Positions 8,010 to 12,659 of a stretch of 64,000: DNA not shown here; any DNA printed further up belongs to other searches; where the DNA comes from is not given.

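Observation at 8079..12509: ~1450-aa TagF-HAD-unknown-TagF protein whose second TagF module has lost the WH motif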

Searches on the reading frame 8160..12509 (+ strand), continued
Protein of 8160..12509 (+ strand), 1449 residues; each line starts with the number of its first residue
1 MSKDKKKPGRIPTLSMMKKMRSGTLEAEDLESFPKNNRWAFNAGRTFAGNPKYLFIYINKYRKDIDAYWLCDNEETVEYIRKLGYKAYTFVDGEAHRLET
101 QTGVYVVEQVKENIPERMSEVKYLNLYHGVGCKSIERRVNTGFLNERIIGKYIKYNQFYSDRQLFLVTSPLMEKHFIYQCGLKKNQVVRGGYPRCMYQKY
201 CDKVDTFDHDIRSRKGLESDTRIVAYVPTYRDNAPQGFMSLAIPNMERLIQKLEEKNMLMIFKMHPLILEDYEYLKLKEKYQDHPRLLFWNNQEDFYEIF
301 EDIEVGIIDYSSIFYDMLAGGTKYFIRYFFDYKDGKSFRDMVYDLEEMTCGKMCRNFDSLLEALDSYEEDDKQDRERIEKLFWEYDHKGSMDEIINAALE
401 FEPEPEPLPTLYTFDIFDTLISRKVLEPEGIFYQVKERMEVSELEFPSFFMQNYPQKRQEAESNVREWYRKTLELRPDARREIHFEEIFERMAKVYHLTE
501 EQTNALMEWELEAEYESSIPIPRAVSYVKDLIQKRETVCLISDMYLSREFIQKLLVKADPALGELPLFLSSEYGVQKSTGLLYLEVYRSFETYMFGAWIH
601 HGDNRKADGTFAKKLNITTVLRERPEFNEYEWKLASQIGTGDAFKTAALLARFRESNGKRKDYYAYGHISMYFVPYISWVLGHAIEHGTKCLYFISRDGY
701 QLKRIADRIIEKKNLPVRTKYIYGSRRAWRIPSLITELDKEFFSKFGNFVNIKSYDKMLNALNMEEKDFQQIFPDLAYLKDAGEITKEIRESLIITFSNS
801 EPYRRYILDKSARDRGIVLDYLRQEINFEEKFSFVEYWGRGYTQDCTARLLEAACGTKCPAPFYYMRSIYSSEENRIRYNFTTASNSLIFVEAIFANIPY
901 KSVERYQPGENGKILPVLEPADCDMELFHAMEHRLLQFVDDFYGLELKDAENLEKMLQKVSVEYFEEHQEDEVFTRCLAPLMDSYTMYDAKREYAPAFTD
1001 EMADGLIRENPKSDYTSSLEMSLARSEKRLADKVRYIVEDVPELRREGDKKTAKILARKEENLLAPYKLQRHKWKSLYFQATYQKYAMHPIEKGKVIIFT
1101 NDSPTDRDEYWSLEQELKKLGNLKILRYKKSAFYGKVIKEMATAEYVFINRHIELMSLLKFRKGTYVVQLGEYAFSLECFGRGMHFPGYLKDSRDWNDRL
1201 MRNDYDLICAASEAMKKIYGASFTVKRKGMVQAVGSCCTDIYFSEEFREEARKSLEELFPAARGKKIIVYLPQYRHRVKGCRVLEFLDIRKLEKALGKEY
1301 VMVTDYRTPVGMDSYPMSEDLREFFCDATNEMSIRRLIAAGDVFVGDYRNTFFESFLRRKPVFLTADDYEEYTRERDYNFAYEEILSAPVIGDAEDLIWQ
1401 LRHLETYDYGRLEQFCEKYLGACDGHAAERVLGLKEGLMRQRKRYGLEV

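Call 20: find_homologous_proteins(query=window:8160-12506:+, max_evalue=1e-10)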
Query window:8160-12506:+ (1449 aa): 447 proteins with E <= 1e-10 among 5026 candidates; the best 120 are listed.
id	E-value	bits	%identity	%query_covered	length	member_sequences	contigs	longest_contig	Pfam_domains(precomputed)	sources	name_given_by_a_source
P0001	0.0e+0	3041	91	99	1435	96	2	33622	PF04464.21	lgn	-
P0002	0.0e+0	2943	88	99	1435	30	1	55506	PF04464.21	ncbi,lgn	-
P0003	0.0e+0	2849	85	99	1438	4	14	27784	PF04464.21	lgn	-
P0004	0.0e+0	2274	69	99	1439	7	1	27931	PF04464.21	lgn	-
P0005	0.0e+0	1597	51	98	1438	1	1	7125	PF04464.21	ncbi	-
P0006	0.0e+0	1522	49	97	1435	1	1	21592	PF04464.21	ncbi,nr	ncbi:MAG: CDP-glycerol glycerophosphotransferase family protein [bacterium]|nr:CDP-glycerol glycerop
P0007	0.0e+0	1496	49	96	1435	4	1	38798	PF04464.21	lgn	-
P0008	0.0e+0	1485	48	97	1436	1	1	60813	PF04464.21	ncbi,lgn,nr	ncbi:MAG: CDP-glycerol glycerophosphotransferase family protein [bacterium]|nr:CDP-glycerol glycerop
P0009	0.0e+0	1483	49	98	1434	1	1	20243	PF04464.21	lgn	-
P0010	0.0e+0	1449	47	98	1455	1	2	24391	PF04464.21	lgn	-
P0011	0.0e+0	1434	47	96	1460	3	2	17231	PF04464.21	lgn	-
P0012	0.0e+0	1429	48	97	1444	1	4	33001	PF04464.21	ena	-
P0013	0.0e+0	1428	48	96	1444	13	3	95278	PF04464.21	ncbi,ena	-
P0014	0.0e+0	1425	48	97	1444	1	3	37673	PF04464.21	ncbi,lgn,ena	-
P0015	0.0e+0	1420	48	97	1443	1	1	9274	PF04464.21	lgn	-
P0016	0.0e+0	1419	47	97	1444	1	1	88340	PF04464.21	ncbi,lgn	-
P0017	0.0e+0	1418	48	97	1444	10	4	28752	PF04464.21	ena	-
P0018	0.0e+0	1417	48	96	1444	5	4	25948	PF04464.21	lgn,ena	-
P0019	0.0e+0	1407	47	96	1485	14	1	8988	PF04464.21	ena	-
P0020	0.0e+0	1405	47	96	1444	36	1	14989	PF04464.21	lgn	-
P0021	0.0e+0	1396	47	96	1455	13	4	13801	PF04464.21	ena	-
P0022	0.0e+0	1388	47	97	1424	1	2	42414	PF04464.21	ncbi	-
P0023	0.0e+0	1384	47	97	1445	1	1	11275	PF04464.21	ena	-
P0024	0.0e+0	1375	46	97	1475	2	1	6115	PF04464.21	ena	-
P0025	0.0e+0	1362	46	96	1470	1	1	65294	PF04464.21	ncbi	-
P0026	0.0e+0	1361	45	98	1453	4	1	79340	PF04464.21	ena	-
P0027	0.0e+0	1280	44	96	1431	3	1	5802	PF04464.21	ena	-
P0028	0.0e+0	1279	44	97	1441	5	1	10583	PF04464.21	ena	-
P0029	0.0e+0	1273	54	72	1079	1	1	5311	PF04464.21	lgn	-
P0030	0.0e+0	1271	44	96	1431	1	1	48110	PF04464.21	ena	-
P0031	0.0e+0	1269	43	96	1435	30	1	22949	PF04464.21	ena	-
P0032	0.0e+0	1264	44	96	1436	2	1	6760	PF04464.21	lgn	-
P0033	0.0e+0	1260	43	96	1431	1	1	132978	PF04464.21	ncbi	-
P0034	0.0e+0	1259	43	96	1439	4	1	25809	PF04464.21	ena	-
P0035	0.0e+0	1257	43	97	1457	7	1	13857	PF04464.21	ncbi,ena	-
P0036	0.0e+0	1251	44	96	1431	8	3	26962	PF04464.21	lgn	-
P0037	0.0e+0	1250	44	96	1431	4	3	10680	PF04464.21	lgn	-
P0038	0.0e+0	1248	44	96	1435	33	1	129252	PF04464.21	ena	-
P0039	0.0e+0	1247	40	96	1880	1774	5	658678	PF04464.21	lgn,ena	-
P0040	0.0e+0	1239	43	96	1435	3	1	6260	PF04464.21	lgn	-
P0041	0.0e+0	1238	43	96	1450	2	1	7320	PF04464.21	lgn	-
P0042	0.0e+0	1235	52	70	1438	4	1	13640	PF04464.21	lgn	-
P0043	0.0e+0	1235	42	96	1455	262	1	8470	PF04464.21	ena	-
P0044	0.0e+0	1232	44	96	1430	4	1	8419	PF04464.21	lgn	-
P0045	0.0e+0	1228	54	69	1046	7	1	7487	PF04464.21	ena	-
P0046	0.0e+0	1224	44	96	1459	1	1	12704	PF04464.21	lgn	-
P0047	0.0e+0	1224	43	96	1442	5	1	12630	PF04464.21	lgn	-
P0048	0.0e+0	1223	42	96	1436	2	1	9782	PF04464.21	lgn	-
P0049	0.0e+0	1221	42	97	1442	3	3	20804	PF04464.21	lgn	-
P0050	0.0e+0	1218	54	69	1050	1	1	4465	PF04464.21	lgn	-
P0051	0.0e+0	1218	42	97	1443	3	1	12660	PF04464.21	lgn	-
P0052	0.0e+0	1212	43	96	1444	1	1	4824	PF04464.21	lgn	-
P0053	0.0e+0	1208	54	69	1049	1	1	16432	PF04464.21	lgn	-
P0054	0.0e+0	1206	53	70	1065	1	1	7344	PF04464.21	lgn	-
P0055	0.0e+0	1202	43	97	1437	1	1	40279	PF04464.21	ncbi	-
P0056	0.0e+0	1197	42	95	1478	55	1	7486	PF04464.21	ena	-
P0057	0.0e+0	1195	43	97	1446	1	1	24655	PF04464.21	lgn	-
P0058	0.0e+0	1194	42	96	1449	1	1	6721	PF04464.21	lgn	-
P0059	0.0e+0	1192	42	98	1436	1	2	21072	PF04464.21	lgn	-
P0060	0.0e+0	1192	52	70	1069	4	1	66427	PF04464.21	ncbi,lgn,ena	-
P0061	0.0e+0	1190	43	98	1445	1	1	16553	PF04464.21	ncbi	-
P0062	0.0e+0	1190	37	73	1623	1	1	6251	PF04464.21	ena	-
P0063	0.0e+0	1189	43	98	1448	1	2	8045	PF04464.21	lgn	-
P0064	0.0e+0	1183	42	96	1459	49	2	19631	PF04464.21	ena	-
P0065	0.0e+0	1181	43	96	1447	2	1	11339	PF04464.21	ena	-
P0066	0.0e+0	1178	43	96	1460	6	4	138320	PF04464.21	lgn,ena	-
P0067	0.0e+0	1177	42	96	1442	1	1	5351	PF04464.21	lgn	-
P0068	0.0e+0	1176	43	97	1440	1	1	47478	PF04464.21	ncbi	-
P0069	0.0e+0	1175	43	96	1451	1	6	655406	PF04464.21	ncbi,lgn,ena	-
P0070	0.0e+0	1173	43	98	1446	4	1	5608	PF04464.21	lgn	-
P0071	0.0e+0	1172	41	97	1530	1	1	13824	PF04464.21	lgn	-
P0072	0.0e+0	1171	40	97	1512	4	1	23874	PF04464.21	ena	-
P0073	0.0e+0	1170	42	97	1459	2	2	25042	PF04464.21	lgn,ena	-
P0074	0.0e+0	1170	42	96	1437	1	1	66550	PF04464.21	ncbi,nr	ncbi:MAG: CDP-glycerol glycerophosphotransferase family protein [Eubacteriales bacterium]|nr:CDP-gly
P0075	0.0e+0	1170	41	97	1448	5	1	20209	PF04464.21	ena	-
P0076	0.0e+0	1169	53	69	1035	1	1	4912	PF04464.21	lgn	-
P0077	0.0e+0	1168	42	96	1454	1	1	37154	PF04464.21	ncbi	-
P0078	0.0e+0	1167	41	97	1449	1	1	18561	PF04464.21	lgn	-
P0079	0.0e+0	1163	42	98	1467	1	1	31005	PF04464.21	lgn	-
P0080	0.0e+0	1161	53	68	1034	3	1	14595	PF04464.21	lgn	-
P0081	0.0e+0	1160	41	96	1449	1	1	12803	PF04464.21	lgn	-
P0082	0.0e+0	1160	39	96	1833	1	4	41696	PF04464.21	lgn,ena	-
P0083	0.0e+0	1159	41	99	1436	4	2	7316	PF04464.21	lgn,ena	-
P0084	0.0e+0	1156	42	97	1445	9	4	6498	PF04464.21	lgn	-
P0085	0.0e+0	1155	41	97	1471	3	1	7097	PF04464.21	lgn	-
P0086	0.0e+0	1154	41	96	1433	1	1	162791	PF04464.21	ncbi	-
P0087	0.0e+0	1152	42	98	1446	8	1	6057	PF04464.21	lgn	-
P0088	0.0e+0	1152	42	97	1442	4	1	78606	PF04464.21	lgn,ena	-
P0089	0.0e+0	1151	52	68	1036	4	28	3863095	PF04464.21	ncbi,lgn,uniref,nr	ncbi:CDP-glycerol glycerophosphotransferase family protein [Clostridium botulinum]|uniref:Uncharacte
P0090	0.0e+0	1151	41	97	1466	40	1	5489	PF04464.21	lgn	-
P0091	0.0e+0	1151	42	97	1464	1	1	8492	PF04464.21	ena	-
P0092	0.0e+0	1150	42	98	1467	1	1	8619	PF04464.21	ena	-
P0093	0.0e+0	1148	42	97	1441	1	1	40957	PF04464.21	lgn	-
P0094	0.0e+0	1146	42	99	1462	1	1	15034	PF04464.21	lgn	-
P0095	0.0e+0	1144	39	97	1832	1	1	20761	PF04464.21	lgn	-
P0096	0.0e+0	1143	41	97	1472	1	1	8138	PF04464.21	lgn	-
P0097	0.0e+0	1141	42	97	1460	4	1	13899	PF04464.21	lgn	-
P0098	0.0e+0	1141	41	97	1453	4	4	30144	PF04464.21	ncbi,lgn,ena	-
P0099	0.0e+0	1141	41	97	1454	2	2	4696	PF04464.21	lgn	-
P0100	0.0e+0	1139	42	97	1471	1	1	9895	PF04464.21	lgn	-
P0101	0.0e+0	1139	52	69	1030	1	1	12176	PF04464.21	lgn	-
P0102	0.0e+0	1137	41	97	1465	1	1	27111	PF04464.21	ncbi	-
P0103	0.0e+0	1136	41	97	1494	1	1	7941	PF04464.21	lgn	-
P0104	0.0e+0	1135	41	98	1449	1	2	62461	PF04464.21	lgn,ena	-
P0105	0.0e+0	1133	41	97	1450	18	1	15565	PF04464.21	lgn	-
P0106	0.0e+0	1132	41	97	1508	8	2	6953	PF04464.21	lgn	-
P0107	0.0e+0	1131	51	70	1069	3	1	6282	PF04464.21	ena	-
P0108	0.0e+0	1130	42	97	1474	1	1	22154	PF04464.21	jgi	-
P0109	0.0e+0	1126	39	97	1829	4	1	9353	PF04464.21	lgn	-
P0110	0.0e+0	1126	51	69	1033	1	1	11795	PF04464.21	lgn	-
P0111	0.0e+0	1124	41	97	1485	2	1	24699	PF04464.21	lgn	-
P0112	0.0e+0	1121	41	96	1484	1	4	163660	PF04464.21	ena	-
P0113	0.0e+0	1120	40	96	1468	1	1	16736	PF04464.21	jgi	-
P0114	0.0e+0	1120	39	99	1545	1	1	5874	PF04464.21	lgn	-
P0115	0.0e+0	1119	41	96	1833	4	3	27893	PF04464.21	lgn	-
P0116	0.0e+0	1111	41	97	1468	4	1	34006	PF04464.21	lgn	-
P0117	0.0e+0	1110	40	97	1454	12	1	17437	PF04464.21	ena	-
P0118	0.0e+0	1109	41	98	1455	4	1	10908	PF04464.21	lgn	-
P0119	0.0e+0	1108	52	68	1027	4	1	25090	PF04464.21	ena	-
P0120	0.0e+0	1104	51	68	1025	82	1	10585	PF04464.21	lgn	-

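Call 31: find_related_loci(query=A1, collection=genome_contigs, flank=10000)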
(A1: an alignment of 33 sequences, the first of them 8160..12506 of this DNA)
Query A1 (1449 aa) in genome_contigs; peptide patterns used: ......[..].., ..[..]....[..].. (x = any residue, [..] = any of these).
231 stretches matched a pattern; 184 encode a relative of the query (tblastn E <= 1e-3); the best 80 are kept; 80 distinct loci.
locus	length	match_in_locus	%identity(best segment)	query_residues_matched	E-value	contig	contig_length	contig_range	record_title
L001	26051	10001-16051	91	8-1441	0e+0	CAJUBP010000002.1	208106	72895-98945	MAG TPA_asm: uncultured Lachnospiraceae bacterium isolate MGBC123049 genome assembly, contig: MGBC123049.2, whole genome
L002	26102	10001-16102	88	1-1441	0e+0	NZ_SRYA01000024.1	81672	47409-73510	Petralouisia muris strain NM01_1-7b NODE_24_length_81672_cov_164.733, whole genome shotgun sequence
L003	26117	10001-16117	91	1-1441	0e+0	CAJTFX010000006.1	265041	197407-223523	Lachnospiraceae bacterium isolate C51_74_MI_BP genome assembly, contig: MGBC000170.6, whole genome shotgun sequence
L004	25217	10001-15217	69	5-1432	0e+0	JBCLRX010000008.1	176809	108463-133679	Lachnospiraceae bacterium 29-84 voucher GPTB0079 scaffold8, whole genome shotgun sequence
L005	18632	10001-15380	49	32-1436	0e+0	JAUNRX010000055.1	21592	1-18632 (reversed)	MAG: bacterium isolate S3R_St_47 NODE_1201_length_21592_cov_28.655662, whole genome shotgun sequence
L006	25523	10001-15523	48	39-1444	0e+0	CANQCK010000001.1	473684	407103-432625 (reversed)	MAG: uncultured Clostridia bacterium isolate Lapin-003-2__bin65 genome assembly, contig: Lapin-003-2__NODE_4_length_4736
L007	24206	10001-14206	48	39-1434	0e+0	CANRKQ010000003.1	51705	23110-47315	MAG: uncultured Clostridia bacterium isolate Lapin-020__bin57 genome assembly, contig: Lapin-020__NODE_630_length_51705_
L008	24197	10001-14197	47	39-1432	0e+0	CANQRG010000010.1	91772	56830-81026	MAG: uncultured Clostridia bacterium isolate Lapin-008__bin49 genome assembly, contig: Lapin-008__NODE_277_length_91772_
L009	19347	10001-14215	47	39-1437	0e+0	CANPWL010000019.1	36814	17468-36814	MAG: uncultured Clostridia bacterium isolate Lapin-004__bin14 genome assembly, contig: Lapin-004__NODE_1292_length_36814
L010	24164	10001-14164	44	39-1434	0e+0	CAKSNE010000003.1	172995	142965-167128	MAG: uncultured Eubacteriales bacterium isolate REFINED_METABAT215_TOP10_CONTIGS_1500_ASSEMBLY_K77_MERGED__Hadza_MoBio_h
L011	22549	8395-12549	43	39-1432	0e+0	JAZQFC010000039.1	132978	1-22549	MAG: Acutalibacteraceae bacterium isolate T1900044633_TS20190099.MAGScoT_cleanbin_000029 SGB_1091_k141_1709725, whole ge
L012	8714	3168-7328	43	39-1435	0e+0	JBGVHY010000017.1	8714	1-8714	MAG: Acutalibacteraceae bacterium isolate fecal_MAG_332 fecal_MAG_332_contig_0017, whole genome shotgun sequence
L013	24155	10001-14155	43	39-1432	0e+0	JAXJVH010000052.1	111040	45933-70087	MAG: Acutalibacteraceae bacterium isolate DOME_MAG_559 559_C0109_k141_463740, whole genome shotgun sequence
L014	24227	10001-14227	43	35-1441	0e+0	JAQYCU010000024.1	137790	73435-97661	MAG: bacterium isolate SUG1749 k141_508417, whole genome shotgun sequence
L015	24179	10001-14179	42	35-1431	0e+0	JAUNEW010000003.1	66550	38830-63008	MAG: Eubacteriales bacterium isolate S25M_St_metabat_108 NODE_132_length_66550_cov_13.988841, whole genome shotgun seque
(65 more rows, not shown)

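Call 49: search_protein_families(library=pfam, proteins=[P0039, P0042, P0062, P0089], max_evalue=0.001)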
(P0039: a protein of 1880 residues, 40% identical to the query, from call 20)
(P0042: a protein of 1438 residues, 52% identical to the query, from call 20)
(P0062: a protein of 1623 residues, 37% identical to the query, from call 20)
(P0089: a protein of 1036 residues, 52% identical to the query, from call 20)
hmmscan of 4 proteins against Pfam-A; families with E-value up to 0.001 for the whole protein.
P0039 (1880 aa): 1 family
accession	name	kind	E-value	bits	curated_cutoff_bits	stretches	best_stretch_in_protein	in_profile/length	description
PF04464.20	Glyphos_transf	-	8.6e-92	308.4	22.1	3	85-438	22-363/367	CDP-Glycerol:Poly(glycerophosphate) glycerophosphotransferase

P0042 (1438 aa): 1 family
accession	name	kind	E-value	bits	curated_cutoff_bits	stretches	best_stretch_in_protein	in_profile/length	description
PF04464.20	Glyphos_transf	-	2.2e-122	409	22.1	2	1081-1435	9-366/367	CDP-Glycerol:Poly(glycerophosphate) glycerophosphotransferase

P0062 (1623 aa): 1 family
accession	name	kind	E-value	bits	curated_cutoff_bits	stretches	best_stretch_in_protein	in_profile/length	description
PF04464.20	Glyphos_transf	-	1.9e-36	126.2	22.1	1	45-392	21-353/367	CDP-Glycerol:Poly(glycerophosphate) glycerophosphotransferase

P0089 (1036 aa): 1 family
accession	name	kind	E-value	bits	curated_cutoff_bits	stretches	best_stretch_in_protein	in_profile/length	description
PF04464.20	Glyphos_transf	-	6.3e-43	147.6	22.1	1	10-369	12-364/367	CDP-Glycerol:Poly(glycerophosphate) glycerophosphotransferase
